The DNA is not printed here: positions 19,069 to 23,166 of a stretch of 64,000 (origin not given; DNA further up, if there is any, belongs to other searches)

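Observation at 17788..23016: cAMP signalling island: divergent pair of CNB-only proteins plus a 1265-aa adenylate cyclase-STAND-TPR fusion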

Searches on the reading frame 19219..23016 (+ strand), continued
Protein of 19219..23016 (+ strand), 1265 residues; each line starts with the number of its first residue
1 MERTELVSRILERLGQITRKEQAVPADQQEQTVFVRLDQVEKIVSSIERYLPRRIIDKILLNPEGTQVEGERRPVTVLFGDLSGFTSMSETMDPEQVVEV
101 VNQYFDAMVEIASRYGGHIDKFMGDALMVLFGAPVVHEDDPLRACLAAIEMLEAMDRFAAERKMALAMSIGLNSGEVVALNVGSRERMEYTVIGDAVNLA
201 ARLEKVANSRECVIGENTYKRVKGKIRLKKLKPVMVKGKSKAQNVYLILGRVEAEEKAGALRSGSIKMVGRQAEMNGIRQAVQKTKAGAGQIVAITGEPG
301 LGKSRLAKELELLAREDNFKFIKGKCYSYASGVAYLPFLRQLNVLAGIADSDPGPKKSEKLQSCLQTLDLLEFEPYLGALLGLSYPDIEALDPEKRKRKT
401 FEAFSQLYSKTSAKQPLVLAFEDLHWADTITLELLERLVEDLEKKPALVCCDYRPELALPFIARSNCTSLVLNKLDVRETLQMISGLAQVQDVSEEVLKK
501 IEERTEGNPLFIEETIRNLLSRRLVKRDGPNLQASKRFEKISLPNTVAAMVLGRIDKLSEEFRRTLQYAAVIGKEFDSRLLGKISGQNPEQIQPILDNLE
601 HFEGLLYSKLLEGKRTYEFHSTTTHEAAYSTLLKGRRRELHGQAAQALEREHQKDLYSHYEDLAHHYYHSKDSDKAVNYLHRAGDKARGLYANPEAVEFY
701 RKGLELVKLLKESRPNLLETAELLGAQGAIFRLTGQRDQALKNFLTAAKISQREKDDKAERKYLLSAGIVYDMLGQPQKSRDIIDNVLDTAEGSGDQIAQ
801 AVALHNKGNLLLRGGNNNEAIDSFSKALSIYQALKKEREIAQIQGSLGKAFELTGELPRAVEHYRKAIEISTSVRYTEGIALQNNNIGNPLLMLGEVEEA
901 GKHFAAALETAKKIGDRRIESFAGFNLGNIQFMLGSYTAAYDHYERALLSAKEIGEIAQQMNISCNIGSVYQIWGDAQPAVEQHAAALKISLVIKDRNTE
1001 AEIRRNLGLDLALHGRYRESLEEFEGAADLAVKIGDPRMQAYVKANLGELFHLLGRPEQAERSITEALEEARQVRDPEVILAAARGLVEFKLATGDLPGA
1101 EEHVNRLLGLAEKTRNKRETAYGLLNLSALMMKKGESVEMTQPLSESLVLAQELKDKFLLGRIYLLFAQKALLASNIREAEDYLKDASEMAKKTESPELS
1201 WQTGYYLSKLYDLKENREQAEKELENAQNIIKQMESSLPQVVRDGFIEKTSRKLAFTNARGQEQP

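Call 15: search_protein_families(library=padloc, proteins=[window:19219-23016:+], max_evalue=0.01)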
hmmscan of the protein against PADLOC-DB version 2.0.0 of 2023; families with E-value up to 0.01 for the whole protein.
window:19219-23016:+ (1265 aa): 16 families
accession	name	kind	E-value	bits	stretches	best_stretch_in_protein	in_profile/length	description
PDLC00734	PycC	-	1.5e-28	98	1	64-208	179-325/374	Pycsar cyclase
PDLC02367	PycC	-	1.1e-22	78.7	1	75-233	44-203/226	-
PDLC01169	TPR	-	2e-22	77.8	3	962-1082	108-229/252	TPR repeats containing protein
PDLC02370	PycC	-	3.9e-19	67.2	1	75-245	82-259/340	-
PDLC00766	PycC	-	2.8e-16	57.7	1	75-235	44-208/232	Pycsar cyclase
PDLC00764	PycC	-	5.1e-13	46.7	1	74-243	94-274/449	Pycsar cyclase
PDLC00765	PycC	-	2.8e-12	44.4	1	77-273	260-456/477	Pycsar cyclase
PDLC02369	PycC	-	1.4e-11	42.4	1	74-225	46-194/248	-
PDLC02366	PycC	-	1.2e-09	35.7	1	70-227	273-438/486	-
PDLC00767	PycC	-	4.1e-09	34.2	1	75-225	93-252/337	Pycsar cyclase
PDLC00763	PycC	-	7.3e-07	26.8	1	75-226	54-211/268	Pycsar cyclase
PDLC01092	C3a198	-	7.7e-07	26.4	0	735-862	209-334/523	TPR protein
PDLC00761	PycC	-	7.7e-07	26.3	1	78-248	109-287/438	Pycsar cyclase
PDLC02368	PycC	-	6e-06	24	1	70-228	40-204/234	-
PDLC00762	PycC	-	7.5e-06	23.1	1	101-208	80-192/508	Pycsar cyclase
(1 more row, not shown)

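Call 16: search_protein_families(library=ncbifam, proteins=[window:19219-23016:+], max_evalue=0.01)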
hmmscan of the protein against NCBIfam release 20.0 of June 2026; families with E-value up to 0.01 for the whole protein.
window:19219-23016:+ (1265 aa): 12 families
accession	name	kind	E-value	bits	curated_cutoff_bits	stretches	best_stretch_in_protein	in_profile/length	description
TIGR03903.1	TOMM_kin_cyc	equivalog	3.2e-95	320.1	705.75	1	20-845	231-1059/1267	TOMM system kinase/cyclase fusion protein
NF041717.1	HaaA_phane_TPR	equivalog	1.6e-33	115.9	1125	2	914-1197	585-868/882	cyclophane-containing RiPP biosynthesis TPR protein HaaT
NF053520.1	HK_Porph_FimS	equivalog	5.9e-22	77.7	600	3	727-936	50-259/618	sensor histidine kinase FimS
NF053720.1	NsdA_fam_reg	subfamily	5.3e-17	62.4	75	2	734-920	214-407/432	NsdA family TPR-like regulatory protein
NF053617.1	SARPRegAfsRStmc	equivalog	1.2e-16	59.9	1430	2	747-1005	722-979/986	SARP-family global regulator AfsR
NF047507.1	TPR_BatC_Lepto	exception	8.8e-11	41.7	175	1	894-949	71-124/214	TPR repeat-containing protein BatC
TIGR02521.1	type_IV_pilW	equivalog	2.6e-08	33.7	154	1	830-948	54-162/234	type IV pilus biogenesis/stability protein PilW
NF053779.1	BT3442_fam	equivalog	3.1e-07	29.5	940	1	824-980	85-241/563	BT3442 family protein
NF002725.1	PRK02603.1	equivalog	6.8e-07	29.5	143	0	814-911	48-143/173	photosystem I assembly protein Ycf3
NF033762.1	social_mot_Tgl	equivalog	1.4e-06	27.9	225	1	835-988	25-163/252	social motility TPR repeat lipoprotein Tgl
NF040959.1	MamA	equivalog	1.9e-05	24.2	200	1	734-887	50-186/204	magnetosome protein MamA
NF058673.1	LipAdnlyCyLipJMY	equivalog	0.0052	15.5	800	1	67-221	288-421/449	bifunctional lipase/adenylate cyclase LipJ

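Call 43: find_encoding_contigs(protein=P0015, flank=6000, max_places=1)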
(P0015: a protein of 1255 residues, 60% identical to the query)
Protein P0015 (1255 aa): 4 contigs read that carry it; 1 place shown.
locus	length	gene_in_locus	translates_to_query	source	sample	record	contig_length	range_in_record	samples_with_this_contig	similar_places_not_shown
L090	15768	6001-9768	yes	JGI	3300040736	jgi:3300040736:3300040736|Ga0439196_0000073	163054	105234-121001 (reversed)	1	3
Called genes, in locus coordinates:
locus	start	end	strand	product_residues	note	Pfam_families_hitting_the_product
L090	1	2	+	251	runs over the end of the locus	PF07719:TPR_2 (faint), PF13525:YfiO, PF00515:TPR_1 (faint), PF13432:TPR_16 (weak), PF14559:TPR_19 (faint), PF13174:TPR_6 (weak), PF13428:TPR_14 (faint)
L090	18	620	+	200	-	PF01467:CTP_transf_like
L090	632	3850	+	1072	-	PF00027:cNMP_binding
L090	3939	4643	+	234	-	PF02811:PHP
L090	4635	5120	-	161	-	PF00027:cNMP_binding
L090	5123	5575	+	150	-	PF00027:cNMP_binding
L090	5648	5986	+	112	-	-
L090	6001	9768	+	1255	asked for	PF00211:Guanylate_cyc, PF12862:ANAPC5 (faint), PF13191:AAA_16, PF10345:Cohesin_load (weak), PF13424:TPR_12, PF17874:TPR_MalT (weak), PF13424:TPR_12 (weak), PF17874:TPR_MalT, +7 more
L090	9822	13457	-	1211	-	PF13585:CHU_C (weak), PF13860:FlgD_ig, PF18962:Por_Secre_tail (weak)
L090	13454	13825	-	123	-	-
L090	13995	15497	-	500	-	PF01590:GAF, PF13185:GAF_2, PF13492:GAF_3, PF00158:Sigma54_activat, PF14532:Sigma54_activ_2, PF07728:AAA_5, PF25601:AAA_lid_14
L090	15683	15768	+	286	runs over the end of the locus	-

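Call 44: find_encoding_contigs(protein=P0012, flank=6000, max_places=1)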
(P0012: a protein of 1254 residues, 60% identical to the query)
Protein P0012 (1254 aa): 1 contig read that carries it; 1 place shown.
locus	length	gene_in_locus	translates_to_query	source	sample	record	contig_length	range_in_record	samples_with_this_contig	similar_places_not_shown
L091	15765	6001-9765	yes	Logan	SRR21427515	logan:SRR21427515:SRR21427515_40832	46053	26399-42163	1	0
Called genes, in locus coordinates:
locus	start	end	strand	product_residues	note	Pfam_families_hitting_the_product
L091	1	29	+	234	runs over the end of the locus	PF13525:YfiO, PF00515:TPR_1 (faint), PF07719:TPR_2 (faint), PF13174:TPR_6 (faint)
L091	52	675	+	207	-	PF01467:CTP_transf_like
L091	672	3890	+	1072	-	PF00027:cNMP_binding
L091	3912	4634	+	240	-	PF02811:PHP (weak)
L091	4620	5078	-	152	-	PF00027:cNMP_binding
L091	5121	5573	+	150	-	PF00027:cNMP_binding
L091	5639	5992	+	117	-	-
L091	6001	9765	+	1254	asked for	PF00211:Guanylate_cyc, PF12862:ANAPC5 (faint), PF00515:TPR_1 (faint), PF13176:TPR_7 (faint), PF13191:AAA_16, PF17874:TPR_MalT, PF13424:TPR_12, PF17874:TPR_MalT, +8 more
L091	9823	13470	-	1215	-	PF13860:FlgD_ig (faint)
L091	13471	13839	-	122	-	-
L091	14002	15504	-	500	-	PF01590:GAF, PF13185:GAF_2, PF13492:GAF_3, PF00158:Sigma54_activat, PF14532:Sigma54_activ_2, PF07728:AAA_5 (weak), PF25601:AAA_lid_14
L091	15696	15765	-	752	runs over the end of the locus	PF18962:Por_Secre_tail (faint), PF13860:FlgD_ig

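Call 54: search_protein_families(library=pfam, proteins=[L090:632-3850:+, L043:10377-11024:+, L027:8577-9275:+, L041:5309-6871:+, L029:10722-13304:+, L021:5347-6879:+, L018:6316-6822:-, L018:5598-6341:-, L036:347-925:-], max_evalue=0.0001)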
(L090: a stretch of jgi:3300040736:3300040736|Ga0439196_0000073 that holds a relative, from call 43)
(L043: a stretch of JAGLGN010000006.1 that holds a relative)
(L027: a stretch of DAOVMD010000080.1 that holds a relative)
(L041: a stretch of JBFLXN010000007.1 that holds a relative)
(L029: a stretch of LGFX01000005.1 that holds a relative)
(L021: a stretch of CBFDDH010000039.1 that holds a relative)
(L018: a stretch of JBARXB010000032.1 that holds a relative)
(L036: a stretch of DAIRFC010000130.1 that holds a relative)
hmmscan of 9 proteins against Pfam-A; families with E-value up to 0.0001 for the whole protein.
L090:632-3850:+ (1072 aa): 1 family
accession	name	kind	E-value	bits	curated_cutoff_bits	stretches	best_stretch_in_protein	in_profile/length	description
PF00027.35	cNMP_binding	-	4.9e-48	161.5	27.5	2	835-920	3-88/89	Cyclic nucleotide-binding domain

L043:10377-11024:+ (215 aa): 2 families
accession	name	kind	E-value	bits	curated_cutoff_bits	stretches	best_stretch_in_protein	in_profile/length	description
PF00027.35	cNMP_binding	-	9.4e-20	70.8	27.5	1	30-113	3-87/89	Cyclic nucleotide-binding domain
PF13545.12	HTH_Crp_2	-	5.3e-13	49.2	27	1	148-210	2-64/70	Crp-like helix-turn-helix domain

L027:8577-9275:+ (232 aa): 2 families
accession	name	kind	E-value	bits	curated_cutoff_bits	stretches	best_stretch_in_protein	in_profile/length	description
PF00027.35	cNMP_binding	-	7.9e-21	74.3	27.5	1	36-121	2-87/89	Cyclic nucleotide-binding domain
PF13545.12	HTH_Crp_2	-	7.7e-15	55.1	27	1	156-229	2-69/70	Crp-like helix-turn-helix domain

L041:5309-6871:+ (520 aa): 2 families
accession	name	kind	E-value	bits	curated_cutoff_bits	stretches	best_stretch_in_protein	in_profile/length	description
PF07494.17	Reg_prop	-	6.3e-18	63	20.4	0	484-505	1-23/24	Two component regulator propeller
PF21544.3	PorZ_N_b_propeller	-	1.3e-05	26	27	0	295-391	5-108/154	TSS9, PorZ, N-terminal beta-propeller domain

L029:10722-13304:+ (860 aa): 0 families

L021:5347-6879:+ (510 aa): 9 families
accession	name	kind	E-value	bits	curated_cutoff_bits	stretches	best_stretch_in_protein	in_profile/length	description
PF13487.12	HD_5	-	1.2e-37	129.8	27.2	1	336-499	4-170/170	HD domain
PF13185.12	GAF_2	-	9.6e-21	74.9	28.6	1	182-316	3-136/136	GAF domain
PF01966.28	HD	-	2.3e-18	67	22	1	348-468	3-116/116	HD domain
PF13426.13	PAS_9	-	2.2e-16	60.4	27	1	53-152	5-103/103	PAS domain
PF01590.32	GAF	-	3.6e-16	60.4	22.4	1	184-315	3-133/133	GAF domain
PF13492.12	GAF_3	-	1.2e-14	55.2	27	1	187-317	6-129/129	GAF domain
PF00989.32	PAS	-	1.7e-12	47.8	22.6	1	46-150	7-113/113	PAS fold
PF08448.16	PAS_4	-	3.7e-11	43.7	23.1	1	46-154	1-109/110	PAS fold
PF08447.18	PAS_3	-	6.8e-11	42.7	25.6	1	63-147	2-89/89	PAS fold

L018:6316-6822:- (168 aa): 1 family
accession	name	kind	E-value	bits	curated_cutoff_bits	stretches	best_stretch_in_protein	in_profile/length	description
PF02674.22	Colicin_V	-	6.1e-23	81.8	29.3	1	4-131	1-141/144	Colicin V production protein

L018:5598-6341:- (247 aa): 2 families
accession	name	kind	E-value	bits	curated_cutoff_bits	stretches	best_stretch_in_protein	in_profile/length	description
PF01887.21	SAM_HAT_N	-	3.7e-54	182.9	26.3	1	4-142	1-144/145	SAM hydroxide adenosyltransferase N-terminal domain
PF20257.3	SAM_HAT_C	-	3.1e-18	66.3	25.5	1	166-241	1-82/84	SAM hydroxide adenosyltransferase C-terminal domain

L036:347-925:- (192 aa): 1 family
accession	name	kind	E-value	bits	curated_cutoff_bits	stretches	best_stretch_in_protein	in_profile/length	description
PF00027.35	cNMP_binding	-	7.9e-21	74.3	27.5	1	84-164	2-87/89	Cyclic nucleotide-binding domain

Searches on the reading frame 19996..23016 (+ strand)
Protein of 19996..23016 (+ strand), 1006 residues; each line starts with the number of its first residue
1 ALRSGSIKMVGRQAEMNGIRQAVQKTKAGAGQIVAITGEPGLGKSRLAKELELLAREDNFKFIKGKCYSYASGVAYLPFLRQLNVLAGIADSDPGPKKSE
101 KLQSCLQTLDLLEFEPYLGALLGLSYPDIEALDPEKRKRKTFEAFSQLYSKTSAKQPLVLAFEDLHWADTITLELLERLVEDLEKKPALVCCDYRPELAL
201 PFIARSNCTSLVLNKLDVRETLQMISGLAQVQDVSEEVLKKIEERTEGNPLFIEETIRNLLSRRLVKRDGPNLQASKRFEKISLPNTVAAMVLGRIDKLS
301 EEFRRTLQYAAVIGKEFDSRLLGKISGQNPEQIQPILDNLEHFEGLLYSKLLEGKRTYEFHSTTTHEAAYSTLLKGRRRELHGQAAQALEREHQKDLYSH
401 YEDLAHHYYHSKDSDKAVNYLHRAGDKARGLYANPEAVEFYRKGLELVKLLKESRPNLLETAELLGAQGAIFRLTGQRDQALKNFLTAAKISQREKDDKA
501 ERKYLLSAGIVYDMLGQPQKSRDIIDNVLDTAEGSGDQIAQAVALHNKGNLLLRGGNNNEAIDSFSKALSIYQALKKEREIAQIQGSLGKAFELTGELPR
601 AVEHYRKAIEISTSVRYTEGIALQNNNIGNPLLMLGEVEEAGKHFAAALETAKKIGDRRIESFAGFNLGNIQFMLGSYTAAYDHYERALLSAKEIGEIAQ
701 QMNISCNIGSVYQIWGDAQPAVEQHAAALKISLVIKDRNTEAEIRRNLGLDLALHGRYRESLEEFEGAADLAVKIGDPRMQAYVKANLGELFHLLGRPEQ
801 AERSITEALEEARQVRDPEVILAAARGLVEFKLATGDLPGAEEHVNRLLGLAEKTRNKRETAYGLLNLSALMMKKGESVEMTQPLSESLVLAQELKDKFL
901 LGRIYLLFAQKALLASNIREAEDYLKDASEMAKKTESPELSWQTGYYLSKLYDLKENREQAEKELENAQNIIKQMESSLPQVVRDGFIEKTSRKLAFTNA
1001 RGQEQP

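Call 76: search_solved_structures(query=window:19996-23016:+, max_evalue=0.001)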
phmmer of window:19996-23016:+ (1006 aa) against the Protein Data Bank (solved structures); distinct sequences matched with E-value up to 0.001: 34.
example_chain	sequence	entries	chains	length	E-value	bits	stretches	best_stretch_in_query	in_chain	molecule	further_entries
9qhb_A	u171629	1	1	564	8.5e-35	123.2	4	542-731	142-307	Engineered tetratricopeptide repeat protein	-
5a7d_B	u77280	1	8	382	3.4e-32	114.6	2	595-807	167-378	PINS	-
4a1s_A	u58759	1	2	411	2.5e-26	95.2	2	596-764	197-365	PARTNER OF INSCUTEABLE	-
3sf4_A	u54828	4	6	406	2.4e-23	85.3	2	594-806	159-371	G-protein-signaling modulator 2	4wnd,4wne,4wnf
4wng_A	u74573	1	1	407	3.4e-23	84.8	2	594-806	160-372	G-protein-signaling modulator 2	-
5a6c_A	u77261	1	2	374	1e-22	83.2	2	594-787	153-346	G-PROTEIN-SIGNALING MODULATOR 2, AFADIN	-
6hc2_A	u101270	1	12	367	2.9e-22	81.7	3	626-749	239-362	G-protein-signaling modulator 2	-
8bu0_A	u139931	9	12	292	5e-21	77.6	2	542-690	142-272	Consensus tetratricopeptide repeat protein | Crystal structure of an 8-repeat consensus TPR superhelix with Zinc. | Monomer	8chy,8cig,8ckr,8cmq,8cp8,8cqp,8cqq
4g2v_A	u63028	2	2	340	8.7e-21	76.8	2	598-776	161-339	G-protein-signaling modulator 2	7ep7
3ro2_A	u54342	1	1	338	1.1e-20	76.5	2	599-776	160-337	G-protein-signaling modulator 2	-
9qhc_A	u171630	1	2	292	1.1e-18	69.9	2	542-738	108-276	Engineered tetratricopeptide repeat protein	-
4jhr_A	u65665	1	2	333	3.3e-17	65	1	650-822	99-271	G-protein-signaling modulator 2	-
3ro3_A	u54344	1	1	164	3.8e-13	51.6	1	626-777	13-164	G-protein-signaling modulator 2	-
8ch0_A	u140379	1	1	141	2.3e-10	42.3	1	541-689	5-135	Consensus tetratricopeptide repeat protein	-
2fo7_A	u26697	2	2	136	5.7e-10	41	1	544-689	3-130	SYNTHETIC CONSENSUS TPR PROTEIN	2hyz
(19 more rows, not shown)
